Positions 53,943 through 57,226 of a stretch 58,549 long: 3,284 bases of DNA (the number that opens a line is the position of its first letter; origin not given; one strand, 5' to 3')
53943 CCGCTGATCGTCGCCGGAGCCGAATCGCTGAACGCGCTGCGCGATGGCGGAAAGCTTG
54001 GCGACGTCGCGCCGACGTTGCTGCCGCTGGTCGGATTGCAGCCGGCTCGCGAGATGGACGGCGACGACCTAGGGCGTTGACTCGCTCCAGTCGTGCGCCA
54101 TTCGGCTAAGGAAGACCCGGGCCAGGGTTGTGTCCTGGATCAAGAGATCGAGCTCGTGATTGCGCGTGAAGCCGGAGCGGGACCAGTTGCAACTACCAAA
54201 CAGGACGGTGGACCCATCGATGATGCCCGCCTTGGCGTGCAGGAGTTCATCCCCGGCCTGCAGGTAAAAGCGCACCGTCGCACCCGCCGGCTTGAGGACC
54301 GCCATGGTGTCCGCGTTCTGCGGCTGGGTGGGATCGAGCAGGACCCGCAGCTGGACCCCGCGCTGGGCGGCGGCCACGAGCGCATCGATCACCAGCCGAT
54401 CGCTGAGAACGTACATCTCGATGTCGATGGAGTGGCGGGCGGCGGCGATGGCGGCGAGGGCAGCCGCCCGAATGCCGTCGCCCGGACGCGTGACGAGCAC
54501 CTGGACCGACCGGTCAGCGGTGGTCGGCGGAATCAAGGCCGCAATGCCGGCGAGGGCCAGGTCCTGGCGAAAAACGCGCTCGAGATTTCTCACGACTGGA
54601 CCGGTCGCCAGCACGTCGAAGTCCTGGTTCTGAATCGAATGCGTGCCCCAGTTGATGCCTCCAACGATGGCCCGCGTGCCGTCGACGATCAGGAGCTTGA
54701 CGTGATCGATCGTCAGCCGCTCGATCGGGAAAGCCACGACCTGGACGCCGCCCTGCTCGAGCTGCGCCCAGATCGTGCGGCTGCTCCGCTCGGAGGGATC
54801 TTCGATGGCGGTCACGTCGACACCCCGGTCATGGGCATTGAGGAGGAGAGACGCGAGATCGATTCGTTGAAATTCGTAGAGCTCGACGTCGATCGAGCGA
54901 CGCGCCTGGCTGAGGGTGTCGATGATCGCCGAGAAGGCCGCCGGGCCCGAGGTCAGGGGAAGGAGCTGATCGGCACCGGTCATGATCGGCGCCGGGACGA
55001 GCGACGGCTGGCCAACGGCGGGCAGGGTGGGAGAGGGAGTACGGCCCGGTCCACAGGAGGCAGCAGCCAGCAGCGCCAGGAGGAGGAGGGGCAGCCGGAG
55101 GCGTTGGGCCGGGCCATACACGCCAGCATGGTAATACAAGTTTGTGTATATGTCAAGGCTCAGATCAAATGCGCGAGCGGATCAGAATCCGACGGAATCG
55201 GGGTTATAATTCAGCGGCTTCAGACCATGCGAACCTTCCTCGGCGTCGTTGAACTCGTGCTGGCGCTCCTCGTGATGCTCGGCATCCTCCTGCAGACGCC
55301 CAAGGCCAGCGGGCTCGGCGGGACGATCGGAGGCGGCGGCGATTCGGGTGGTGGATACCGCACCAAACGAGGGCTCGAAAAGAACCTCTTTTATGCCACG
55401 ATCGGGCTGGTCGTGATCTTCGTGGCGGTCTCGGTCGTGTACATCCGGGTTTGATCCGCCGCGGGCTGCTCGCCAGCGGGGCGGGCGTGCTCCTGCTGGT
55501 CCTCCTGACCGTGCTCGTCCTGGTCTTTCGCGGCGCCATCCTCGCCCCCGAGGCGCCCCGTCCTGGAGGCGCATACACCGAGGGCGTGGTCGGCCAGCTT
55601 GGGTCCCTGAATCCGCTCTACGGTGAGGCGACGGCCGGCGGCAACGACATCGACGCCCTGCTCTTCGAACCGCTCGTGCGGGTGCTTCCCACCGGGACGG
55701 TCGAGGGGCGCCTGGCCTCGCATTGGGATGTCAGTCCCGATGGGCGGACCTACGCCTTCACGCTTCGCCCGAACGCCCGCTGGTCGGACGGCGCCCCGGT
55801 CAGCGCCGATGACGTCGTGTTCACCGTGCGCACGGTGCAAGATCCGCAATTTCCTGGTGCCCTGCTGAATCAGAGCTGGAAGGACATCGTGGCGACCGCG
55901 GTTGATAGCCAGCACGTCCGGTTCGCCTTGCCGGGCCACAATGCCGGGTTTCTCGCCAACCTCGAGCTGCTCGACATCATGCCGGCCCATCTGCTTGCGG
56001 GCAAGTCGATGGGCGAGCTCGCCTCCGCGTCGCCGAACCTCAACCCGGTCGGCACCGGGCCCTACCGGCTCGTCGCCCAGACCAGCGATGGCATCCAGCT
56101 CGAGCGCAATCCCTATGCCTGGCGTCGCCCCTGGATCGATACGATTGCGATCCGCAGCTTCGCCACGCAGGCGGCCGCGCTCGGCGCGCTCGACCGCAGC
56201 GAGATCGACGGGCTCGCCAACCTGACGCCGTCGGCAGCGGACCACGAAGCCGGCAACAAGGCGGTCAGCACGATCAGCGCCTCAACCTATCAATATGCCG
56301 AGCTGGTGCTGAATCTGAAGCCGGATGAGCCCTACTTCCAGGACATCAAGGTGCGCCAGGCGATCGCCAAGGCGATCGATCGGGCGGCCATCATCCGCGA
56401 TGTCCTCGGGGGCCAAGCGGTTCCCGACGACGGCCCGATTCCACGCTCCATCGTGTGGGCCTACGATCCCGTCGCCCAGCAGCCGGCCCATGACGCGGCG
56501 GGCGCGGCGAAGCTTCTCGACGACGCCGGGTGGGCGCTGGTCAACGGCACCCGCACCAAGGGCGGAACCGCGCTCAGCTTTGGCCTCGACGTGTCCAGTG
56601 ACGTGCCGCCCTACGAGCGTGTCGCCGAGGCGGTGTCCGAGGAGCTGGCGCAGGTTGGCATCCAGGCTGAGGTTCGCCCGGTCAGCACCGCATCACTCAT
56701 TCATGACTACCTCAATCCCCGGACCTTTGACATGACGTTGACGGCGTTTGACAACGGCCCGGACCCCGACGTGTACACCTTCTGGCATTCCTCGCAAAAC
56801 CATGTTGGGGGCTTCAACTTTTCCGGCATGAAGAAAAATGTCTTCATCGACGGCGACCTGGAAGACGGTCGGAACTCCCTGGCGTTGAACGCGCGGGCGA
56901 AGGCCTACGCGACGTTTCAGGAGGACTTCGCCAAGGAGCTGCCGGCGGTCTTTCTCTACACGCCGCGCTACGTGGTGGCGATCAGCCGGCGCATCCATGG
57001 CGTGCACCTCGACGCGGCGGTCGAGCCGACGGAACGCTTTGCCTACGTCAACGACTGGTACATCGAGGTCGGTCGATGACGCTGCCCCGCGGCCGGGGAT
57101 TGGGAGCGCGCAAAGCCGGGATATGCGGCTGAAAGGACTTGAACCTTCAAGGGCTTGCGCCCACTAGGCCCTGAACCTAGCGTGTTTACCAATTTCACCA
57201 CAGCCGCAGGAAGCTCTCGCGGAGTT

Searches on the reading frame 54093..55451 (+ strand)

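Call 59: search_protein_families(library=pfam, proteins=[window:54093-55451:+], max_evalue=0.00001)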
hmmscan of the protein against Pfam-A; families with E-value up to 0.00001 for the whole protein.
window:54093-55451:+ (453 aa): 1 family
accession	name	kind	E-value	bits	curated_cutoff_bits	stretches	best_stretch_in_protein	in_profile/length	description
PF03840.19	SecG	-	1.9e-11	44.4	29.2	1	382-449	1-66/70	Preprotein translocase SecG subunit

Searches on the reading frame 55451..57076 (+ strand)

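Call 59: search_protein_families(library=pfam, proteins=[window:55451-57076:+], max_evalue=0.00001)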
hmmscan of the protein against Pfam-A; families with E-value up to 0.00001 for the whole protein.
window:55451-57076:+ (542 aa): 1 family
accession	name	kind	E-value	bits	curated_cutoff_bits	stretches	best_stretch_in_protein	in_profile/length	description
PF00496.27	SBP_bac_5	-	1.1e-75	255.5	32.4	1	84-447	2-363/368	Bacterial extracellular solute-binding proteins, family 5 Middle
